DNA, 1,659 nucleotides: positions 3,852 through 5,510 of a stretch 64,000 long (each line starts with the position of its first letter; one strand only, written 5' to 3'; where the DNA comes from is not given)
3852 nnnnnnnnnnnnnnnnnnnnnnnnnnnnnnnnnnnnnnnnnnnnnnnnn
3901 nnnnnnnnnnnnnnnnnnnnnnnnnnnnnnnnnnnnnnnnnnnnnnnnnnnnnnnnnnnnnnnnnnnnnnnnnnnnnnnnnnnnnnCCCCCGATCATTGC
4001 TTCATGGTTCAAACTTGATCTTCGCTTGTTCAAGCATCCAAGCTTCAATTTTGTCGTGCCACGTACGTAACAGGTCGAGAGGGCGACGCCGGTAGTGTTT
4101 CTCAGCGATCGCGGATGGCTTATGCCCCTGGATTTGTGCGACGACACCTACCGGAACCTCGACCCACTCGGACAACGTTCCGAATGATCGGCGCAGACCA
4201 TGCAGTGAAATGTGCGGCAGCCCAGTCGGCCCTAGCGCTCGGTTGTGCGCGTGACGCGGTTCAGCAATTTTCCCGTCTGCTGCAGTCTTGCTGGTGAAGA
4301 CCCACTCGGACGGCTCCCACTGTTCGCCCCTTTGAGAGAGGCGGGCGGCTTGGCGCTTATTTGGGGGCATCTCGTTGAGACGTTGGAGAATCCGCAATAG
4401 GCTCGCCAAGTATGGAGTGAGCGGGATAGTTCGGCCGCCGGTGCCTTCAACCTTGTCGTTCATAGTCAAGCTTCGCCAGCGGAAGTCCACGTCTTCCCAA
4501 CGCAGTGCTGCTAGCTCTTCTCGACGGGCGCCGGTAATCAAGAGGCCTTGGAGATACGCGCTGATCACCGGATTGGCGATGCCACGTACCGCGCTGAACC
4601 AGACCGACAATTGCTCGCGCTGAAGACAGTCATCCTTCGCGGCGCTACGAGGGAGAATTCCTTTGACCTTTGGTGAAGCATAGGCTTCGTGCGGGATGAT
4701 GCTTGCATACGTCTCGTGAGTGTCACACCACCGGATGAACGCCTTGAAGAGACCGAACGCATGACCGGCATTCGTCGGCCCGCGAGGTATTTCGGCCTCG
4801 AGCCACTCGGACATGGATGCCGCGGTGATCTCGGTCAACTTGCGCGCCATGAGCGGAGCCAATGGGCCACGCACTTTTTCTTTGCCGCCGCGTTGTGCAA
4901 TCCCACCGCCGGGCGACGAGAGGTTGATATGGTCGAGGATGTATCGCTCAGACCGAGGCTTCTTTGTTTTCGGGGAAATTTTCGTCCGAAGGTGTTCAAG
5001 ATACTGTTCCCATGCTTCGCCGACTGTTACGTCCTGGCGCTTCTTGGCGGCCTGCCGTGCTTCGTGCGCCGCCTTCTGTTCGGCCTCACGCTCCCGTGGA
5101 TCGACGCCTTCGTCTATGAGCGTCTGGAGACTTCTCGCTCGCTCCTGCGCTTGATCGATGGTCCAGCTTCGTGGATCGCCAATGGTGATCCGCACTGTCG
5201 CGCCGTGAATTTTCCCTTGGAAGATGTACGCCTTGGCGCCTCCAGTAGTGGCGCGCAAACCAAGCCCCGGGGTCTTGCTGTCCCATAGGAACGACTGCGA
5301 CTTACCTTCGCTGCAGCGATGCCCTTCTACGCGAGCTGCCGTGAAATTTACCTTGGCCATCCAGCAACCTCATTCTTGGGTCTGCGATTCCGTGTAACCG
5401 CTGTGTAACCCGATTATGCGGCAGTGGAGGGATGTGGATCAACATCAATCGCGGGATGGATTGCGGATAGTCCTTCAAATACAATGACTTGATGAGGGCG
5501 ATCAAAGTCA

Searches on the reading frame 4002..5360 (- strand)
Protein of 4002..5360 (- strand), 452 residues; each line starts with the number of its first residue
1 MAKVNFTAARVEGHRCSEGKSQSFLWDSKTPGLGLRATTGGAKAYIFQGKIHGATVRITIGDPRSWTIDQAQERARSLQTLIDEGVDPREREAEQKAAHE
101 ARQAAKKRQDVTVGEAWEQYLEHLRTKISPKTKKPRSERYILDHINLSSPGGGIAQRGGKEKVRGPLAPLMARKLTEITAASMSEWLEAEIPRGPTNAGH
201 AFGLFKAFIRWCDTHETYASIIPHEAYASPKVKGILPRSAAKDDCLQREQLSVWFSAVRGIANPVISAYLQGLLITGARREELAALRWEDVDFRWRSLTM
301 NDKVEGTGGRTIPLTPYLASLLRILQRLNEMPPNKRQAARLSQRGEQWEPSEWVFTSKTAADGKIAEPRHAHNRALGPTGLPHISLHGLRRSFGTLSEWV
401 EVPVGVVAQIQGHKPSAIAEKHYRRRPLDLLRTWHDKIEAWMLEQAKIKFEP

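Call 9: search_protein_families(library=pfam, proteins=[window:4002-5360:-])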
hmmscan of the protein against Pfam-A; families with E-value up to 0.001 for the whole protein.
window:4002-5360:- (452 aa): 2 families
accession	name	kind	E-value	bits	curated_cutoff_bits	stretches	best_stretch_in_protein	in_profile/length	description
PF00589.27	Phage_integrase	-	3.8e-12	46.8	27.1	1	268-425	26-167/172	Phage integrase family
PF13356.12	Arm-DNA-bind_3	-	6.3e-10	39.5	27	1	24-94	16-82/83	Arm DNA-binding domain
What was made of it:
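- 4002..5360 (-): int1: an IntF-type tyrosine integrase (452 aa) with an Arm-DNA-bind_3 domain and a Phage_integrase domain. Presumed to be the recombinase that made the junction. Pfam (call 9).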

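Call 14: find_encoding_contigs(protein=window:4002-5360:-, flank=10000, max_places=6)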
Protein window:4002-5360:- (452 aa): 1 contig read that carries it; 1 place shown.
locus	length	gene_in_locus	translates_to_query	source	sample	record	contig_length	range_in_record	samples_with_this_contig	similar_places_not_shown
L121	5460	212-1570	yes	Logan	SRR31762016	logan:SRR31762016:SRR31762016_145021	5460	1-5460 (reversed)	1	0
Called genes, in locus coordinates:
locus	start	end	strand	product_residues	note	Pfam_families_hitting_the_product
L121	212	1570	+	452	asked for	PF13356:Arm-DNA-bind_3, PF00589:Phage_integrase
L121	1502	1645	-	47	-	-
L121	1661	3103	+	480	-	PF13356:Arm-DNA-bind_3, PF22022:Phage_int_M, PF00589:Phage_integrase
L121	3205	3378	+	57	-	-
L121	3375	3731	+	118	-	-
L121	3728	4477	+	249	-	PF08774:VRR_NUC (weak)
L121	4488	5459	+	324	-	?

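Call 20: find_homologous_proteins(query=window:4002-5360:-, max_evalue=1e-20)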
Query window:4002-5360:- (452 aa): 7998 proteins with E <= 1e-20 among 8000 candidates; the best 120 are listed.
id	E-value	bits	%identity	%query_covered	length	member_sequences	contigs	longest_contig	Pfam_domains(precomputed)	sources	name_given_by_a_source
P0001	1.1e-288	975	94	100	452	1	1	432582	PF13356.13,PF00589.28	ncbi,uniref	ncbi:integrase family protein [Paraburkholderia madseniana]|uniref:tyrosine-type recombinase/integra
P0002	2.0e-287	971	94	100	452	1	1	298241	PF13356.13,PF00589.28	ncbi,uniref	ncbi:tyrosine-type recombinase/integrase [Paraburkholderia sediminicola]|uniref:tyrosine-type recomb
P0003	4.8e-283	957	92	100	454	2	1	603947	PF13356.13,PF00589.28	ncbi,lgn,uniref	ncbi:tyrosine-type recombinase/integrase [Paraburkholderia silvatlantica]|uniref:tyrosine-type recom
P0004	1.9e-281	952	91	100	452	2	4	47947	PF13356.13,PF00589.28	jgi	jgi:integrase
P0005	3.6e-281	951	91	100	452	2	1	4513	PF13356.13,PF00589.28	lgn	-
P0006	8.3e-281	949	91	100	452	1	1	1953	PF13356.13,PF00589.28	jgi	jgi:integrase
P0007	5.1e-280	947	91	100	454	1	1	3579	PF13356.13,PF00589.28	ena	-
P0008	5.7e-280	947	91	100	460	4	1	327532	PF13356.13,PF00589.28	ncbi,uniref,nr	ncbi:tyrosine-type recombinase/integrase [Paraburkholderia strydomiana]|uniref:tyrosine-type recombi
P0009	2.4e-279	945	91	100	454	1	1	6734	PF13356.13,PF00589.28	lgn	-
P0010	2.6e-279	945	91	100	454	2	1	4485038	PF13356.13,PF00589.28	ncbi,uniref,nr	ncbi:tyrosine-type recombinase/integrase [Paraburkholderia sp. D15]|uniref:tyrosine-type recombinase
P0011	7.0e-279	943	90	100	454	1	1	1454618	PF13356.13,PF00589.28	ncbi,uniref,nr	ncbi:tyrosine-type recombinase/integrase [Paraburkholderia caledonica]|uniref:Integrase n=1 Tax=Para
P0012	7.8e-279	943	90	100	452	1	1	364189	PF13356.13,PF00589.28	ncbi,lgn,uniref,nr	ncbi:tyrosine-type recombinase/integrase [Paraburkholderia sp. BCC1885]|uniref:tyrosine-type recombi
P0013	1.9e-277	938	90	100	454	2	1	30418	PF13356.13,PF00589.28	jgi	jgi:integrase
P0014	3.2e-277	938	91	99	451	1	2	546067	PF13356.13,PF00589.28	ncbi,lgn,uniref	ncbi:integrase [Paraburkholderia sp. GAS206C]|uniref:tyrosine-type recombinase/integrase n=1 Tax=unc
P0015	9.9e-277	936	90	100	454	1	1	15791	PF13356.13,PF00589.28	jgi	jgi:integrase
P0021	1.9e-271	919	88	100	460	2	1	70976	PF13356.13,PF00589.28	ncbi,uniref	ncbi:tyrosine-type recombinase/integrase [Burkholderia gladioli]|uniref:tyrosine-type recombinase/in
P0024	7.8e-271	917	87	100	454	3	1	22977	PF13356.13,PF00589.28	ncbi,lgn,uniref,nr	ncbi:tyrosine-type recombinase/integrase [Pararobbsia alpina]|uniref:Tyr recombinase domain-containi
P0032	2.1e-263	892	85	100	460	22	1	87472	PF13356.13,PF00589.28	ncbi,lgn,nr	ncbi:Phage integrase [Burkholderia pseudomallei]|nr:Phage integrase [Burkholderia pseudomallei]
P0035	8.4e-258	874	83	100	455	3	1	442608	PF13356.13,PF00589.28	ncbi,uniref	ncbi:tyrosine-type recombinase/integrase [Paraburkholderia xenovorans]|uniref:tyrosine-type recombin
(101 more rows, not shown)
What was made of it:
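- Closest known: Burkholderia pseudomallei genomic islands at tRNA-Ala. Same: A B. pseudomallei 'phage integrase' is 85% identical to int1 (P0032, call 20).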

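Call 21: find_encoding_contigs(protein=P0001, flank=10000, max_places=3)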
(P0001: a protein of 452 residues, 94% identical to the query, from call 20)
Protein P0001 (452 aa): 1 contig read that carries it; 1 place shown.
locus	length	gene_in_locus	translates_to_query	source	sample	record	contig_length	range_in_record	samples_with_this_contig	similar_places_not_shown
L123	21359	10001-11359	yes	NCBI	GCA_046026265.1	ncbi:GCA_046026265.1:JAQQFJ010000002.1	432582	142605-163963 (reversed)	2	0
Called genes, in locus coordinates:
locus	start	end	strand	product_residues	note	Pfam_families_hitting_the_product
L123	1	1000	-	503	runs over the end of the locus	PF02743:dCache_1, PF22588:dCache_1_like, PF00990:GGDEF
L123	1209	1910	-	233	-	PF01118:Semialdhyde_dh (weak), PF01370:Epimerase (weak), PF13460:NAD_binding_10 (weak)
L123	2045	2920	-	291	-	PF00106:adh_short, PF01370:Epimerase (weak), PF08659:KR, PF13460:NAD_binding_10 (weak), PF13561:adh_short_C2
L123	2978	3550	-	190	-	PF00440:TetR_N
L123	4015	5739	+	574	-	PF12729:4HB_MCP_1, PF00672:HAMP (weak), PF00015:MCPsignal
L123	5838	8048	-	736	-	PF20256:MoCoBD_2, PF02738:MoCoBD_1, PF20256:MoCoBD_2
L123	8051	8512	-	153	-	PF00111:Fer2, PF01799:Fer2_2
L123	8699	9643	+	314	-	PF06719:AraC_N, PF00165:HTH_AraC (faint), PF12833:HTH_18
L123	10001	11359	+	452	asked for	PF13356:Arm-DNA-bind_3, PF00589:Phage_integrase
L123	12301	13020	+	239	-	-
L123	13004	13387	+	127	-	PF15891:Nuc_deoxyri_tr2, PF05014:Nuc_deoxyrib_tr (weak)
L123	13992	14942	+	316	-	PF13182:DUF4007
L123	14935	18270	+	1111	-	-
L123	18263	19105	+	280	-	-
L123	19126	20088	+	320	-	-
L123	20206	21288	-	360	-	-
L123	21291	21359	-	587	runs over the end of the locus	PF13589:HATPase_c_3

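Call 22: find_encoding_contigs(protein=P0010, flank=10000, max_places=3)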
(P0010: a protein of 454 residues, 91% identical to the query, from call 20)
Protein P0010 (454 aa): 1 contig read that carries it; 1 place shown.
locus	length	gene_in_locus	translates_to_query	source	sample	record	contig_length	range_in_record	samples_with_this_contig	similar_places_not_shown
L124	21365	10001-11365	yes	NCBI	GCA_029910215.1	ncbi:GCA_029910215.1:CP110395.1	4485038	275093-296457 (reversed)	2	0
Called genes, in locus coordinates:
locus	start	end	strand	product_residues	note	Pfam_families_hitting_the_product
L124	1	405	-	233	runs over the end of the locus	PF13460:NAD_binding_10 (weak)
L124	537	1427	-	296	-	PF00106:adh_short, PF01370:Epimerase, PF08659:KR, PF13460:NAD_binding_10 (weak), PF13561:adh_short_C2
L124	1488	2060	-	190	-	PF00440:TetR_N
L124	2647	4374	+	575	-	PF12729:4HB_MCP_1 (weak), PF00672:HAMP, PF00015:MCPsignal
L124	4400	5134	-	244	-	-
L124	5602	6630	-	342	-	PF02452:PemK_toxin (weak)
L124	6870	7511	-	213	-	-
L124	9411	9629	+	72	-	PF13817:DDE_Tnp_IS66_C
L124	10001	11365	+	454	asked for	PF13356:Arm-DNA-bind_3, PF00589:Phage_integrase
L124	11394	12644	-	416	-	-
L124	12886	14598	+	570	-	PF19614:DUF6119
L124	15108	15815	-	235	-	-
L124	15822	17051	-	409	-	PF03235:GmrSD_N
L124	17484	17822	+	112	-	PF28031:ParC-like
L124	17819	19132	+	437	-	PF00145:DNA_methylase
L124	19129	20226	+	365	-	-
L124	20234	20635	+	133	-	PF03852:Vsr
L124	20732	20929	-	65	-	-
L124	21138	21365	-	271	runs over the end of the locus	PF06114:Peptidase_M78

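Call 23: find_encoding_contigs(protein=P0035, flank=10000, max_places=3)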
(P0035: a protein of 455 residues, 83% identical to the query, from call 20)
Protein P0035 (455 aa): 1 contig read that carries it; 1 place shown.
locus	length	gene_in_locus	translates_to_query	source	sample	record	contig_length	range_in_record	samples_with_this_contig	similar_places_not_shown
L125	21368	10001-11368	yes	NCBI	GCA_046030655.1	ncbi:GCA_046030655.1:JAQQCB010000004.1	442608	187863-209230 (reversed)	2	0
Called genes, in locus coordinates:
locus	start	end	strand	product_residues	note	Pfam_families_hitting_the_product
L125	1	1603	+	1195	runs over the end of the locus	PF01558:POR, PF20169:DUF6537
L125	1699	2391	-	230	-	PF03932:CutC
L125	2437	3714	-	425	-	PF00563:EAL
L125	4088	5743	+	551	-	PF00999:Na_H_Exchanger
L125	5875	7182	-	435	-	PF00860:Xan_ur_permease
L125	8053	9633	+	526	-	PF09998:DUF2239, PF00672:HAMP, PF00015:MCPsignal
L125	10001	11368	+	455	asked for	PF13356:Arm-DNA-bind_3, PF00589:Phage_integrase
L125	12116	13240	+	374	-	PF01555:N6_N4_Mtase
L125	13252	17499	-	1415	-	PF00580:UvrD-helicase (weak), PF13086:AAA_11, PF13245:AAA_19, PF13604:AAA_30 (weak), PF13086:AAA_11 (weak), PF13087:AAA_12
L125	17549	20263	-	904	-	PF04851:ResIII (faint), PF08722:Tn7_TnsA-like_N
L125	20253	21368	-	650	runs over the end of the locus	PF01555:N6_N4_Mtase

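Call 29: search_dna_similar(query=window:4002-5360:-, collection=plasmids, mode=protein, max_rows=25, max_evalue=1e-50)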
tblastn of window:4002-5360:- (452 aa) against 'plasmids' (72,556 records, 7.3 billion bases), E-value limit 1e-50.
Records with a match: 9; places in all: 9; records where one place covers at least 80% of the query: 8.
Best place of each record, by identity: 60-80% 1; <60% 8.
By first word of the organism name: Escherichia 7; Burkholderia 2.
By predicted mobility (MOB-suite, as given by PLSDB): conjugative 7; non-mobilizable 2.
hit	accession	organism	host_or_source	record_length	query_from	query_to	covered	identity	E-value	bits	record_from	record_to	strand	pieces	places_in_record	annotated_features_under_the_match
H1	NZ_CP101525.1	Burkholderia arboris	mixed culture,soil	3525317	1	452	100%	59.3%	2e-171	540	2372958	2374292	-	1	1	none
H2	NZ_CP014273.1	Escherichia coli K-12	cell culture,laboratory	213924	1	451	100%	52.4%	5e-141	453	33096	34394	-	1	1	integrase family protein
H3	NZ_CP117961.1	Escherichia coli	Homo sapiens,pure cell culture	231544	1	451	100%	52.4%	5e-141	453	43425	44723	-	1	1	intF: integrase family protein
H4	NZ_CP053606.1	Escherichia coli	cell culture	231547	1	451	100%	52.4%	5e-141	453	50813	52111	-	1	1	intF: integrase family protein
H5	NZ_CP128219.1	Escherichia coli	Cell Culture,Laboratory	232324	1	451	100%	52.4%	5e-141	453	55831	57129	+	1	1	intF: integrase family protein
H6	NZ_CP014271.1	Escherichia coli K-12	cell culture,laboratory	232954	1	451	100%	52.4%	5e-141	453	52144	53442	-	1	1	intF: integrase family protein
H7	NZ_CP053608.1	Escherichia coli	-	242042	1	451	100%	52.4%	5e-141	453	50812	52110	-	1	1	intF: integrase family protein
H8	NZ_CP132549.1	Escherichia coli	cell culture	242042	1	451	100%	52.4%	5e-141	453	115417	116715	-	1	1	integrase family protein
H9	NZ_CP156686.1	Burkholderia stagnalis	Bacterial cells,soils collected in ...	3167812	214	412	44%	65.7%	1e-61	263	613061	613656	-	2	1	none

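Call 40: find_encoding_contigs(protein=P0003, flank=10000, max_places=2)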
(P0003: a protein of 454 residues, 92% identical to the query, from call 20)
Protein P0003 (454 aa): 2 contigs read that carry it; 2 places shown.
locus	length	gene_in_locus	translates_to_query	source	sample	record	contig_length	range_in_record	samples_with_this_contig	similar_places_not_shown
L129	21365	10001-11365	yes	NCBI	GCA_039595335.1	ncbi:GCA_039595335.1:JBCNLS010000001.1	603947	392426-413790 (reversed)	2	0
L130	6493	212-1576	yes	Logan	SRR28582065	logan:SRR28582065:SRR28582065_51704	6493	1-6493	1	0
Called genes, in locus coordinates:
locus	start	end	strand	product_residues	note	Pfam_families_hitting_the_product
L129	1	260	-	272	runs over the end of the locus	PF00497:SBP_bac_3, PF13531:SBP_bac_11 (weak)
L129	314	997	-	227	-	PF00392:GntR, PF07729:FCD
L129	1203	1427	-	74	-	PF08845:SymE_toxin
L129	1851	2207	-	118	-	PF07377:DUF1493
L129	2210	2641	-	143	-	PF26636:DUF8209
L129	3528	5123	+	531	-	PF19614:DUF6119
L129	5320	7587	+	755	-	-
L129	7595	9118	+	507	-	PF09823:DUF2357 (weak), PF04411:PDDEXK_7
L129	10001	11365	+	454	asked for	PF13356:Arm-DNA-bind_3, PF00589:Phage_integrase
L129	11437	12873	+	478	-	PF13356:Arm-DNA-bind_3, PF22022:Phage_int_M, PF00589:Phage_integrase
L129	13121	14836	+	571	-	PF19614:DUF6119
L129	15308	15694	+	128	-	-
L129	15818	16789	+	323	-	PF06067:DUF932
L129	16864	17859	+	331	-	PF09588:YqaJ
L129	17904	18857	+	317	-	PF18897:Gp3-like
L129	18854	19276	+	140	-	-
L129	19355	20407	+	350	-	-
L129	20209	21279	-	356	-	-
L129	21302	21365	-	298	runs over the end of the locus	PF12852:Cupin_6, PF00165:HTH_AraC (faint), PF12833:HTH_18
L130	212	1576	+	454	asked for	PF13356:Arm-DNA-bind_3, PF00589:Phage_integrase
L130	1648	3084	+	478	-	PF13356:Arm-DNA-bind_3, PF22022:Phage_int_M, PF00589:Phage_integrase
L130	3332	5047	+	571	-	PF19614:DUF6119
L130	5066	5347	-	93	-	-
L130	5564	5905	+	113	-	-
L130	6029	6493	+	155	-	?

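Call 41: find_encoding_contigs(protein=P0021, flank=10000, max_places=2)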
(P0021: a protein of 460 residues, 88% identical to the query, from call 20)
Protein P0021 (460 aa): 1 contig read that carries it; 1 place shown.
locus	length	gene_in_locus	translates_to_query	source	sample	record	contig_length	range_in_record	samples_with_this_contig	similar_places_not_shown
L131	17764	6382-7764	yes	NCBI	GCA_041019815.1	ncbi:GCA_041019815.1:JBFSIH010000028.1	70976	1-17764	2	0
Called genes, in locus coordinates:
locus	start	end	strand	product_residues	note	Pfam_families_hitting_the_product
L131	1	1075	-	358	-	PF05171:HemS, PF06228:ChuX_HutX, PF05171:HemS, PF06228:ChuX_HutX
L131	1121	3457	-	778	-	PF07715:Plug, PF00593:TonB_dep_Rec_b-barrel, PF14905:OMP_b-brl_3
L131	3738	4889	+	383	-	PF01156:IU_nuc_hydro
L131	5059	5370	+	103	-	-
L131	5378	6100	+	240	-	PF02535:Zip (weak)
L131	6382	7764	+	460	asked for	PF13356:Arm-DNA-bind_3, PF00589:Phage_integrase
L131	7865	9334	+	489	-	PF13356:Arm-DNA-bind_3, PF22022:Phage_int_M, PF00589:Phage_integrase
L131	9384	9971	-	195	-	-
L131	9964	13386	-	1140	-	PF04313:HSDR_N, PF04851:ResIII, PF00270:DEAD, PF18766:SWI2_SNF2, PF22679:T1R_D3-like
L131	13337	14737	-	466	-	PF01420:Methylase_S (faint)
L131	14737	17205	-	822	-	PF12161:HsdM_N, PF02384:N6_Mtase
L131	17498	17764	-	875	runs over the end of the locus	PF00082:Peptidase_S8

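Call 67: find_encoding_contigs(protein=P0024, flank=10000, max_places=4)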
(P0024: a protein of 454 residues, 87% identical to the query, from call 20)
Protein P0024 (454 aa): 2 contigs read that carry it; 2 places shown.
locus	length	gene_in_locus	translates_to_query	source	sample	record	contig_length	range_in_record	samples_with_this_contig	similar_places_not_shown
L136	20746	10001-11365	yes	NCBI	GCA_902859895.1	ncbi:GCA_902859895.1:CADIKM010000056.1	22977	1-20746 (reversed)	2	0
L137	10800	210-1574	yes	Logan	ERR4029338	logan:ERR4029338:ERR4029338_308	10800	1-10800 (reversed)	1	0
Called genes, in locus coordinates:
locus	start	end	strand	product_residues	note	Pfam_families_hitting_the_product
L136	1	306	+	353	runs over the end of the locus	PF00532:Peripla_BP_1 (weak), PF13407:Peripla_BP_4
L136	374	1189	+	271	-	PF02463:SMC_N (faint), PF00005:ABC_tran, PF13304:AAA_21 (faint)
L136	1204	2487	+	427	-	PF02653:BPD_transp_2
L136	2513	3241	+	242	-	PF00106:adh_short, PF08659:KR, PF13561:adh_short_C2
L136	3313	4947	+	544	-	PF00370:FGGY_N, PF02782:FGGY_C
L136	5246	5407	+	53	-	-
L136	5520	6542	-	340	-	PF00535:Glycos_transf_2, PF13641:Glyco_tranf_2_3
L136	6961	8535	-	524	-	PF02203:TarH, PF12729:4HB_MCP_1, PF00672:HAMP, PF00015:MCPsignal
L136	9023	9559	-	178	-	PF00990:GGDEF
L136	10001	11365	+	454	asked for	PF13356:Arm-DNA-bind_3, PF00589:Phage_integrase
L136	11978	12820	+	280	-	-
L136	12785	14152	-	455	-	PF00145:DNA_methylase, PF09445:Methyltransf_15 (weak)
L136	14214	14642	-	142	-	PF03852:Vsr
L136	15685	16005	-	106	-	PF14367:DUF4411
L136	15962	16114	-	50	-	-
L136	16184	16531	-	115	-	-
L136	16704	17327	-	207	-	-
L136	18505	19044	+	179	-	-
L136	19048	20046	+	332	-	PF00989:PAS, PF13188:PAS_8 (weak), PF13426:PAS_9, PF00990:GGDEF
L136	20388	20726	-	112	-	PF13683:rve_3, PF13333:rve_2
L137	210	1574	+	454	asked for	PF13356:Arm-DNA-bind_3, PF00589:Phage_integrase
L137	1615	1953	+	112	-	-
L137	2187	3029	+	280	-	-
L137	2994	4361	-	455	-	PF00145:DNA_methylase, PF09445:Methyltransf_15 (weak)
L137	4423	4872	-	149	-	PF03852:Vsr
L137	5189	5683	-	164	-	-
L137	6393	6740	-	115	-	-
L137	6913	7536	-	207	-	-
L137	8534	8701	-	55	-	-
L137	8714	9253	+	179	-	-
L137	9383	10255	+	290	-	PF00989:PAS, PF13188:PAS_8 (faint), PF13426:PAS_9, PF00990:GGDEF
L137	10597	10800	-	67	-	?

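Call 68: find_encoding_contigs(protein=P0004, flank=10000, max_places=6)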
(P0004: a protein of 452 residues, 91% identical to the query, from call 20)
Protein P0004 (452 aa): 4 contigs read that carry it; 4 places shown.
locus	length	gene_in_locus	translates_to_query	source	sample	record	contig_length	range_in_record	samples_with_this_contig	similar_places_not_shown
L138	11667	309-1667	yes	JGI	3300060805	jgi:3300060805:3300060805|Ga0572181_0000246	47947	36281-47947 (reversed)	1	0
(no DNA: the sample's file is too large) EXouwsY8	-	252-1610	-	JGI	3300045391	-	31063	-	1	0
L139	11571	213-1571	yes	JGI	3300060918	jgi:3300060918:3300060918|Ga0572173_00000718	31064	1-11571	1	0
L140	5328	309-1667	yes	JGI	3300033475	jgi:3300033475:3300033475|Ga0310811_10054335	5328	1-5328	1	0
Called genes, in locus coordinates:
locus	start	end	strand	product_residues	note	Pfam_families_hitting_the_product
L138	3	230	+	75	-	?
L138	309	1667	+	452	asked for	PF13356:Arm-DNA-bind_3, PF00589:Phage_integrase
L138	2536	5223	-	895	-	PF00082:Peptidase_S8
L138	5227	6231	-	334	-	PF00004:AAA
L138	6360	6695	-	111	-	-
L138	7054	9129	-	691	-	PF00580:UvrD-helicase, PF13245:AAA_19 (weak), PF13604:AAA_30 (faint), PF09848:SLFN-g3_helicase (faint), PF13361:UvrD_C, PF13538:UvrD_C_2 (faint)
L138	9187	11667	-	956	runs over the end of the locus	PF01555:N6_N4_Mtase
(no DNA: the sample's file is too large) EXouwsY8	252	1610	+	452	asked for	PF13356:Arm-DNA-bind_3, PF00589:Phage_integrase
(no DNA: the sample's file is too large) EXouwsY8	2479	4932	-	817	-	PF00082:Peptidase_S8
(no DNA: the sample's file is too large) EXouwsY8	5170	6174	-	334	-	PF00004:AAA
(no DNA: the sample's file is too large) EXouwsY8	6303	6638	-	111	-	-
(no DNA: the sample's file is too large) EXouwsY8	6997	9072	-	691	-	PF00580:UvrD-helicase, PF13245:AAA_19 (weak), PF13604:AAA_30 (faint), PF09848:SLFN-g3_helicase (faint), PF13361:UvrD_C, PF13538:UvrD_C_2 (faint)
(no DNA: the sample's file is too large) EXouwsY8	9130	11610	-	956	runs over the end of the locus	PF01555:N6_N4_Mtase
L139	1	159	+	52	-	?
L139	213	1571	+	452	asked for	PF13356:Arm-DNA-bind_3, PF00589:Phage_integrase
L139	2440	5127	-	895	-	PF00082:Peptidase_S8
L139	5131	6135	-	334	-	PF00004:AAA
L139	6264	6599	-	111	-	-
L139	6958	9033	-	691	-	PF00580:UvrD-helicase, PF13245:AAA_19 (weak), PF13604:AAA_30 (faint), PF09848:SLFN-g3_helicase (faint), PF13361:UvrD_C, PF13538:UvrD_C_2 (faint)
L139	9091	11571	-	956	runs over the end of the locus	PF01555:N6_N4_Mtase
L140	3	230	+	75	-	?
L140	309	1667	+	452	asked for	PF13356:Arm-DNA-bind_3, PF00589:Phage_integrase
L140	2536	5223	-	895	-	PF00082:Peptidase_S8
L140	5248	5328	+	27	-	?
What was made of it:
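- The fragment occurs with int1 alone in L123, L124, L125, L136 and L138 (calls 21-23, 67, 68).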
